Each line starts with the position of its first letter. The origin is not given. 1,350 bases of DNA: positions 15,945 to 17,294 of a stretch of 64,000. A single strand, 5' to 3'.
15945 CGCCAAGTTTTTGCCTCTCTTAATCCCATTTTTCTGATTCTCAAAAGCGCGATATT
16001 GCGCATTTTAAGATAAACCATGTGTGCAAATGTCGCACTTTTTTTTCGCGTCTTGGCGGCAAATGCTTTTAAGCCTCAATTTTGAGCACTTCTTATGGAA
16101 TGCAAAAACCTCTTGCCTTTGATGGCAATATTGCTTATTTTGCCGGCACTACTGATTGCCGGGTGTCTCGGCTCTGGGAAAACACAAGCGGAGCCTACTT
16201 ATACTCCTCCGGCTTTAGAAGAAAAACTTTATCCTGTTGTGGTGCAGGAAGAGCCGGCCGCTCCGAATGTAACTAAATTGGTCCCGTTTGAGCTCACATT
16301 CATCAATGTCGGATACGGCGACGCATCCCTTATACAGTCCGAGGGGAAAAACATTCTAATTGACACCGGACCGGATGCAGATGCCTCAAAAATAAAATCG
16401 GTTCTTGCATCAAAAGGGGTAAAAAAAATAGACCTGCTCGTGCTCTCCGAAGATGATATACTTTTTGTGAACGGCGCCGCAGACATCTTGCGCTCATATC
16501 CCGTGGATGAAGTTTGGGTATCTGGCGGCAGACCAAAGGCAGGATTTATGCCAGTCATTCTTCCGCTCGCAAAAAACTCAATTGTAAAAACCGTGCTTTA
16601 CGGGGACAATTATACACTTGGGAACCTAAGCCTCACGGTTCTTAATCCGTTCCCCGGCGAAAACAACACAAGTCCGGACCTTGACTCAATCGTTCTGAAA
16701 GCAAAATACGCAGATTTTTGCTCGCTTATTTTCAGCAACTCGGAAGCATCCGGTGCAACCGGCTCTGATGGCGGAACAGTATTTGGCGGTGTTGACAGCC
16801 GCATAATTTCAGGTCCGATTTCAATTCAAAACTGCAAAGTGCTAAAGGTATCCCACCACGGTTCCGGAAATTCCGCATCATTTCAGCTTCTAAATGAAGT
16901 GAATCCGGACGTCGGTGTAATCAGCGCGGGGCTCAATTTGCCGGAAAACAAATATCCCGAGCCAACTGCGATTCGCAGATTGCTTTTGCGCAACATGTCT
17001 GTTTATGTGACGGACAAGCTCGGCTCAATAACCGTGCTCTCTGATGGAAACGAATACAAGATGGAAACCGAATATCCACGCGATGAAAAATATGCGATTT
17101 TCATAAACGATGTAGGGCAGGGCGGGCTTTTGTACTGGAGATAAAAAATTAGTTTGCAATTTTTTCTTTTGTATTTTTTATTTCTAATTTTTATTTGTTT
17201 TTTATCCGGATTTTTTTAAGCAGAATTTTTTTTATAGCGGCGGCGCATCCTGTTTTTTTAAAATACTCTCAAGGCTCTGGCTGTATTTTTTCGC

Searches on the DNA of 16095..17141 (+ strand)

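Call 78: search_with_rna_model(model_id=R1, sources=[L112, L113, L114], max_evalue=1, show_alignments=4)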
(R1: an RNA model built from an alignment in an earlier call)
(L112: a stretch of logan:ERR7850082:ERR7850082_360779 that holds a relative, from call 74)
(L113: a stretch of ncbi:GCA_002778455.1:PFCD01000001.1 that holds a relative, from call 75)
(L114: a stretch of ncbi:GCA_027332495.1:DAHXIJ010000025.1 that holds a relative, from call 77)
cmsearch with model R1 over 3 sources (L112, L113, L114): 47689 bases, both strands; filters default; matches with E-value up to 1: 3.
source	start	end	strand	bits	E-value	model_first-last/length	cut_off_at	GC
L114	3733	3807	-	43.1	5.5e-13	6-60/66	-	0.53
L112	1137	1267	-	42.1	1.1e-12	4-62/66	-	0.4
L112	974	987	-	6.9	0.11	46-59/66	-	0.64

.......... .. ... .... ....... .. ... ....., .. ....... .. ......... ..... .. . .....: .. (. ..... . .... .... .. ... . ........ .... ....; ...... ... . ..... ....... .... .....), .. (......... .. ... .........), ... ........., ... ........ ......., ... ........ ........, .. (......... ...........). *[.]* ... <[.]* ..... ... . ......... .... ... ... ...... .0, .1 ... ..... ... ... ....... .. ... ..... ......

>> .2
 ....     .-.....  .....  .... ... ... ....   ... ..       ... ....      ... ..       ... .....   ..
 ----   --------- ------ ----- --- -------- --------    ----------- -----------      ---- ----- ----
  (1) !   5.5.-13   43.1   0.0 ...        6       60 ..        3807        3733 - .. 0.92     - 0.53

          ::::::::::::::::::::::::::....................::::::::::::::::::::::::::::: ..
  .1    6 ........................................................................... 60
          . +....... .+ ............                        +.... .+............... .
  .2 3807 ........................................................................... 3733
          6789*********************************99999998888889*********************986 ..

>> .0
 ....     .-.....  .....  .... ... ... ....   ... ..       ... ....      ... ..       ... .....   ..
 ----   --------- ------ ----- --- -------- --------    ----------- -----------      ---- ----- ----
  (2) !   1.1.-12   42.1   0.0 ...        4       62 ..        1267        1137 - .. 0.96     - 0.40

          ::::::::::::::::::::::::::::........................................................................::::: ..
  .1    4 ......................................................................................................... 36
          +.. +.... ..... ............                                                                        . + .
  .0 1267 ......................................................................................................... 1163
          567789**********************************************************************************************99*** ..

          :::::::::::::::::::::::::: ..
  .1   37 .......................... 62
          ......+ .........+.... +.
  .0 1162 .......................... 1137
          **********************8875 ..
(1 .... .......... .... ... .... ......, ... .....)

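Call 82: search_with_rna_model(model_id=R1, sources=[L115, L116, L117, L113], max_evalue=5, show_alignments=3)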
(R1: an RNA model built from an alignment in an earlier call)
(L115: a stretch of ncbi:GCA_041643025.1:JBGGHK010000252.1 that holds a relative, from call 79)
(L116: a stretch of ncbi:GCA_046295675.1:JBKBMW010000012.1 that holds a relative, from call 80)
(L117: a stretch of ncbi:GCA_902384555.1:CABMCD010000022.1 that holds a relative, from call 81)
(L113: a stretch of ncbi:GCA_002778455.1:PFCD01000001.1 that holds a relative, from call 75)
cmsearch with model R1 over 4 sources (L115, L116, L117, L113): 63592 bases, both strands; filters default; matches with E-value up to 5: 1.
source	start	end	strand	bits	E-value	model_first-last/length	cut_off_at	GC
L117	8877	8954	+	44.6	2.4e-13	5-63/66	-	0.55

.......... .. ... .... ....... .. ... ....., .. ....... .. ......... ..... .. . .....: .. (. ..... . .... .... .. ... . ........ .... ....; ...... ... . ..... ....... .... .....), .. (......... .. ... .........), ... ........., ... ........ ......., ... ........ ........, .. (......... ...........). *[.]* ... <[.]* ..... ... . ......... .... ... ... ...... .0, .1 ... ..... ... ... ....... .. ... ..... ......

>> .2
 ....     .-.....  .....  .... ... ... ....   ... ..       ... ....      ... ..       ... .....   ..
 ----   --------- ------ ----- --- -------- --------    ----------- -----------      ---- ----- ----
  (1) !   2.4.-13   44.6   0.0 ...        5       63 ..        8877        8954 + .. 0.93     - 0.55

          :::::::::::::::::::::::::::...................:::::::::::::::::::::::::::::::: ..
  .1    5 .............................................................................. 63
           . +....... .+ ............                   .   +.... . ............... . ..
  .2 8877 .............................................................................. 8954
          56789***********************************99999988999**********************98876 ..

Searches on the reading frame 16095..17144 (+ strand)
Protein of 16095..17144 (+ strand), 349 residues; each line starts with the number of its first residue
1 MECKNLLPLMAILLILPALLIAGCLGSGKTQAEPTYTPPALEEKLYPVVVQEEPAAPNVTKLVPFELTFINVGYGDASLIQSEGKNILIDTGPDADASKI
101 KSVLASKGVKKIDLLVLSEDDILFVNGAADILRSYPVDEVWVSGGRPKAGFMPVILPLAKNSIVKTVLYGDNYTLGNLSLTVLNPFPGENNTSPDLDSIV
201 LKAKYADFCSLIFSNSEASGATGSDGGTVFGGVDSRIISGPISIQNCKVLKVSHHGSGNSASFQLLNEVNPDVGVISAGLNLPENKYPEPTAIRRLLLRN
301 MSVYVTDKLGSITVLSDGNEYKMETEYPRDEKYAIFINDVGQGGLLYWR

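Call 60: search_protein_families(library=pfam, proteins=[window:16095-17144:+], max_evalue=0.001)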
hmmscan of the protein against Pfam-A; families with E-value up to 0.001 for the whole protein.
window:16095-17144:+ (349 aa): 1 family
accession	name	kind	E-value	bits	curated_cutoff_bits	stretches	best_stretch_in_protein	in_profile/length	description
PF00753.33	Lactamase_B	-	6.7e-06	26.6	22.7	1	72-117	3-49/196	Metallo-beta-lactamase superfamily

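Call 73: find_homologous_proteins(query=window:16095-17141:+, max_evalue=1e-20)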
Query window:16095-17141:+ (349 aa): 28 proteins with E <= 1e-20 among 7930 candidates.
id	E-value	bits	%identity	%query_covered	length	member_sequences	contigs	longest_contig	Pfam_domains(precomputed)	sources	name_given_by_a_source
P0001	2.3e-227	772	100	100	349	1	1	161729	PF00753.34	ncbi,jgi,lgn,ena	ncbi:MAG: MBL fold metallo-hydrolase [Candidatus Micrarchaeia archaeon]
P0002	1.3e-111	391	55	97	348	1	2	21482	-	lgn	-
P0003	2.8e-107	377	53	99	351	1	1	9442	-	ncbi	ncbi:MAG: hypothetical protein ABIH83_02370 [Candidatus Micrarchaeota archaeon]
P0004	7.3e-105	369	52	97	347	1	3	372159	-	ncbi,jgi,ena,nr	ncbi:hypothetical protein COU37_00165 [Candidatus Micrarchaeota archaeon CG10_big_fil_rev_8_21_14_0_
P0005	3.3e-103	364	51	100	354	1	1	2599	-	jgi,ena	-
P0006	2.4e-101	358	54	94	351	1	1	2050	-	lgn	-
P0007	2.4e-97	344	51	98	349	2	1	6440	-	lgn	-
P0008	2.4e-95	338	51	100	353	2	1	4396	-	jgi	jgi:beta-lactamase superfamily II metal-dependent hydrolase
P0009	5.8e-92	327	53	82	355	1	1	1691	-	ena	-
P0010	7.6e-91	323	51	81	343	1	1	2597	PF00753.34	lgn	-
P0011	7.6e-88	313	48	94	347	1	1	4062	-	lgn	-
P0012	1.4e-85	306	49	87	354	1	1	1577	-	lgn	-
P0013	1.4e-84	302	52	83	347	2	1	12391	-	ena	-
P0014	1.7e-83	299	52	82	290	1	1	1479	-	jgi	jgi:beta-lactamase superfamily II metal-dependent hydrolase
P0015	1.9e-83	299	47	93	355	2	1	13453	PF00753.34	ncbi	-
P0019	1.6e-81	292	48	85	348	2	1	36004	-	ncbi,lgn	-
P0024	2.9e-77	278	45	100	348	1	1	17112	-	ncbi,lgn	ncbi:MAG: ComEC/Rec2 family competence protein [Candidatus Anstonellaceae archaeon]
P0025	1.2e-72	263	47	81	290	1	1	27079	-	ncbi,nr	ncbi:Uncharacterised protein [uncultured archaeon]|nr:Uncharacterised protein [uncultured archaeon]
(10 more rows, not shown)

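Call 74: find_encoding_contigs(protein=P0002, flank=10000, max_places=1)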
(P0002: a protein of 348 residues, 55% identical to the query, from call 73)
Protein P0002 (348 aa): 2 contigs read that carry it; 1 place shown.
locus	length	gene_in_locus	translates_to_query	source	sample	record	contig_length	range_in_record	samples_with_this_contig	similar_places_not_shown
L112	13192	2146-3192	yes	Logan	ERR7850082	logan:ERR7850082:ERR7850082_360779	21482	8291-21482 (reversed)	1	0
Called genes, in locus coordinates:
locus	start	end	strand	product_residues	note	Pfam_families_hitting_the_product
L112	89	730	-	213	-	PF07853:DUF1648, PF13630:SdpI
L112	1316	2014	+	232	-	-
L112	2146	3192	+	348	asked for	-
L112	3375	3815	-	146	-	PF01870:Hjc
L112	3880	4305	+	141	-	PF00571:CBS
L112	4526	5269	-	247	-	-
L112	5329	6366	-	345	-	PF00494:SQS_PSY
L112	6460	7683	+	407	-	PF00342:PGI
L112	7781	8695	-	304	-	PF00480:ROK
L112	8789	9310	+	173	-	PF00383:dCMP_cyt_deam_1, PF14437:MafB19-deam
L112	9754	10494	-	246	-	-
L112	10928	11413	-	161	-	-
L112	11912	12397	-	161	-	PF06966:DUF1295 (weak), PF04191:PEMT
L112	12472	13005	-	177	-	-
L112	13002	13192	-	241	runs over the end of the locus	PF08713:DNA_alkylation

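Call 75: find_encoding_contigs(protein=P0004, flank=10000, max_places=1)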
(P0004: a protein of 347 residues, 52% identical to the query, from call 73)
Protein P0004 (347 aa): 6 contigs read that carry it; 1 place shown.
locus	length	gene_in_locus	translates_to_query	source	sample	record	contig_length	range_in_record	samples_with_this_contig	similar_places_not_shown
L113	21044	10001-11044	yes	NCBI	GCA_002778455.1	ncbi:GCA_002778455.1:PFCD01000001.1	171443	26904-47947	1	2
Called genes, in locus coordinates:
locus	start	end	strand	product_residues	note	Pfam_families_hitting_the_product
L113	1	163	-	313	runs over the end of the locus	-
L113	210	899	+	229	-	PF00702:Hydrolase, PF13419:HAD_2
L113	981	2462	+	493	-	PF02310:B12-binding, PF04055:Radical_SAM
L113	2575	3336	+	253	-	PF19502:DUF6036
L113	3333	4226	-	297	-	PF01978:TrmB (faint), PF13545:HTH_Crp_2 (faint)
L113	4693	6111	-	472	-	-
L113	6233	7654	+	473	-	PF00324:AA_permease, PF13520:AA_permease_2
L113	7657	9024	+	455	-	PF00282:Pyridoxal_deC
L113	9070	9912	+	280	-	PF00520:Ion_trans (weak)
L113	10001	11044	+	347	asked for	-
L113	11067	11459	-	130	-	PF01870:Hjc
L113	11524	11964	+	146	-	PF00571:CBS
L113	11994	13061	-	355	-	PF00494:SQS_PSY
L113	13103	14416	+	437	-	PF00342:PGI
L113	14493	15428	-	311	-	PF00480:ROK, PF02685:Glucokinase (faint)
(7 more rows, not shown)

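Call 76: find_encoding_contigs(protein=P0013, flank=10000, max_places=1)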
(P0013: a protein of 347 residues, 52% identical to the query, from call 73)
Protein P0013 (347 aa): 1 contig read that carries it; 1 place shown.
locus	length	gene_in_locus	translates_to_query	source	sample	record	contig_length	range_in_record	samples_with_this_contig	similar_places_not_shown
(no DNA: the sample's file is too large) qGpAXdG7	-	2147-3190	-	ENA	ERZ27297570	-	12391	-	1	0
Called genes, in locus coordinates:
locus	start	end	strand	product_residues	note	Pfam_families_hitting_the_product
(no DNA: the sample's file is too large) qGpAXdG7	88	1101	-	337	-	PF20990:DUF2207_C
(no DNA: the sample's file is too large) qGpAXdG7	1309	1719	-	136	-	PF01894:YjbQ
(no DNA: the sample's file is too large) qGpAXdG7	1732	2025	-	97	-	PF13181:TPR_8 (faint)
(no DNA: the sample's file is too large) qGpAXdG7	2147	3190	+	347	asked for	-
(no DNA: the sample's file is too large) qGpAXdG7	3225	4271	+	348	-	PF00480:ROK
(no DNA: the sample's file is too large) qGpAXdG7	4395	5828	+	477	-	PF00999:Na_H_Exchanger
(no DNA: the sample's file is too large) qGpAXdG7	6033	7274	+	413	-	PF00999:Na_H_Exchanger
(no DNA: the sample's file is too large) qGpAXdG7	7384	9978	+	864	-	PF00690:Cation_ATPase_N, PF00122:E1-E2_ATPase, PF00702:Hydrolase, PF13246:Cation_ATPase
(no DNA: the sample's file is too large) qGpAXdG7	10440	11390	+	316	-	PF01916:DS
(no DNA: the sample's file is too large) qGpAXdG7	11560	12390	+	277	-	?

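Call 77: find_encoding_contigs(protein=P0015, flank=10000, max_places=1)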
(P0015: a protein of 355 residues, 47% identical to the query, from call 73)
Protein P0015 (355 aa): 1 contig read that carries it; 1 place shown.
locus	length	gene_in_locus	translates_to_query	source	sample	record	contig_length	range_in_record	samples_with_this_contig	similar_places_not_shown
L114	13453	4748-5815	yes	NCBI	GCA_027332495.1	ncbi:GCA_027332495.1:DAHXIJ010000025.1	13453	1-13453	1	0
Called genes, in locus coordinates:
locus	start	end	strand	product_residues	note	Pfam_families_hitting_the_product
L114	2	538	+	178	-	?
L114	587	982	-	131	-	PF00072:Response_reg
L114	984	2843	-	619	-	PF05228:CHASE4, PF00672:HAMP (weak), PF13581:HATPase_c_2 (weak), PF02518:HATPase_c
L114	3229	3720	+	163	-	PF00710:Asparaginase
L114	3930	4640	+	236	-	PF00520:Ion_trans (weak)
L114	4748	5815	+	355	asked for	PF00753:Lactamase_B (weak)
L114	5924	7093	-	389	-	PF00438:S-AdoMet_synt_N, PF02772:S-AdoMet_synt_M, PF02773:S-AdoMet_synt_C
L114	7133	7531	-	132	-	PF01870:Hjc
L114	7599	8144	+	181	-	PF00571:CBS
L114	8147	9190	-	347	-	PF00494:SQS_PSY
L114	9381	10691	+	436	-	PF00342:PGI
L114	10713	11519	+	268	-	-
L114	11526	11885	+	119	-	-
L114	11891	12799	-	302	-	PF00480:ROK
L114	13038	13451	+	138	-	?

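Call 79: find_encoding_contigs(protein=P0019, flank=10000, max_places=1)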
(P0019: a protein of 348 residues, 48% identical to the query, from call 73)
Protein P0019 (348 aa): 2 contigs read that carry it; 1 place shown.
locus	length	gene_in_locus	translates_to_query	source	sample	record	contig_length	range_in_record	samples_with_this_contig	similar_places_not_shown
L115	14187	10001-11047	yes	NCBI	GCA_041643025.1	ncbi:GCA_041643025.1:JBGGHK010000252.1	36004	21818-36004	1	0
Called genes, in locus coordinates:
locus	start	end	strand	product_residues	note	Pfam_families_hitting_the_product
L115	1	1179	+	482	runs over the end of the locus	PF14010:PEPcase_2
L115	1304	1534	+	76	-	PF26688:RHH_12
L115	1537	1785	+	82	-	PF05016:ParE_toxin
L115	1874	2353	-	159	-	-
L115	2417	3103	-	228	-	PF02732:ERCC4, PF00633:HHH (faint), PF14520:HHH_5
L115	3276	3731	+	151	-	-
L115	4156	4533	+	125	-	PF14464:Prok-JAB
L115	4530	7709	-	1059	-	PF25596:CPSase_L_D1, PF02786:CPSase_L_D2, PF02787:CPSase_L_D3, PF25596:CPSase_L_D1, PF02786:CPSase_L_D2, PF02222:ATP-grasp, PF07478:Dala_Dala_lig_C, PF15632:ATPgrasp_Ter, +3 more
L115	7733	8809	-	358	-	PF00988:CPSase_sm_chain, PF07722:Peptidase_C26 (faint), PF00117:GATase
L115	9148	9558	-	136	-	PF01894:YjbQ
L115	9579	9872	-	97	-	-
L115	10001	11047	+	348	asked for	-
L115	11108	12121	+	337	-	PF00480:ROK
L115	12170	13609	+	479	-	PF00999:Na_H_Exchanger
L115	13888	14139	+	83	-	-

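Call 80: find_encoding_contigs(protein=P0024, flank=10000, max_places=1)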
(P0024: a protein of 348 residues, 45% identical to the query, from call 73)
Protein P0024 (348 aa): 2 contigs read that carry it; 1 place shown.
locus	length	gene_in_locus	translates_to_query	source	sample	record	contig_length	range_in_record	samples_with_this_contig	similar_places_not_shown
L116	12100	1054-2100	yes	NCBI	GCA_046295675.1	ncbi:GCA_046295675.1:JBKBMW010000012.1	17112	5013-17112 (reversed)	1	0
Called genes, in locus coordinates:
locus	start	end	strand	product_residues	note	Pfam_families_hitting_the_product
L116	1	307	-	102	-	PF13412:HTH_24 (weak)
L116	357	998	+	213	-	-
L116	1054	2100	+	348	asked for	-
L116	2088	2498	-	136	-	PF01870:Hjc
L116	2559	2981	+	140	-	PF00571:CBS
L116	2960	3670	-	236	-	-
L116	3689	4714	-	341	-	PF00494:SQS_PSY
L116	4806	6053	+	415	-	PF00342:PGI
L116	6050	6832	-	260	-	PF00480:ROK, PF02685:Glucokinase (faint)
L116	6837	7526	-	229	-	PF02811:PHP, PF13263:PHP_C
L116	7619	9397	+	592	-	PF00515:TPR_1, PF13414:TPR_11, PF13432:TPR_16, PF14559:TPR_19, PF00515:TPR_1, PF07719:TPR_2, PF13181:TPR_8, PF13414:TPR_11, +24 more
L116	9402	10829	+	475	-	PF13367:PrsW-protease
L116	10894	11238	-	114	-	-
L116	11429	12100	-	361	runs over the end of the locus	PF00482:T2SSF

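Call 81: find_encoding_contigs(protein=P0025, flank=10000, max_places=1)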
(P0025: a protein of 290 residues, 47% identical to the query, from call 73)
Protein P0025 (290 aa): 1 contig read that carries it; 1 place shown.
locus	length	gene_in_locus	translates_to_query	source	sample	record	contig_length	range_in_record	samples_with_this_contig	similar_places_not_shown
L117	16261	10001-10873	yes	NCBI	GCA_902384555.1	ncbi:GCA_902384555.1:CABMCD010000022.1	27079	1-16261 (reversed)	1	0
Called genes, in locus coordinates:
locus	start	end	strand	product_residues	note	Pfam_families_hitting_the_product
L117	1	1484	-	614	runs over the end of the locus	PF05362:Lon_C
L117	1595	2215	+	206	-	PF00025:Arf (faint), PF01926:MMR_HSR1, PF03193:RsgA_GTPase (weak), PF00009:GTP_EFTU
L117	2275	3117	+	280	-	-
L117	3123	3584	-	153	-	PF01951:Archease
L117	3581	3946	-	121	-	PF22751:DUF488-N3a, PF22752:DUF488-N3i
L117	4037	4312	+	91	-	PF13145:Rotamase_2, PF13616:Rotamase_3, PF00639:Rotamase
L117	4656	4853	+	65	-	PF00127:Copper-bind, PF13473:Cupredoxin_1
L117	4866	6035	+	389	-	PF00355:Rieske, PF13806:Rieske_2, PF22543:Rieske_4 (weak)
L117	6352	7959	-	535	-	-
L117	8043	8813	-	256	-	PF04967:HTH_10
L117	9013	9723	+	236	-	-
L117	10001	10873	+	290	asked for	-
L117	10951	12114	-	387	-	PF00438:S-AdoMet_synt_N, PF02772:S-AdoMet_synt_M, PF02773:S-AdoMet_synt_C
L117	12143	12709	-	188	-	PF00571:CBS (weak)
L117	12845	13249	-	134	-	PF01870:Hjc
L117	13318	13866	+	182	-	PF00571:CBS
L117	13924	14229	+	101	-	-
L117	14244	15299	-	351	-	PF00494:SQS_PSY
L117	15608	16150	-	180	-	-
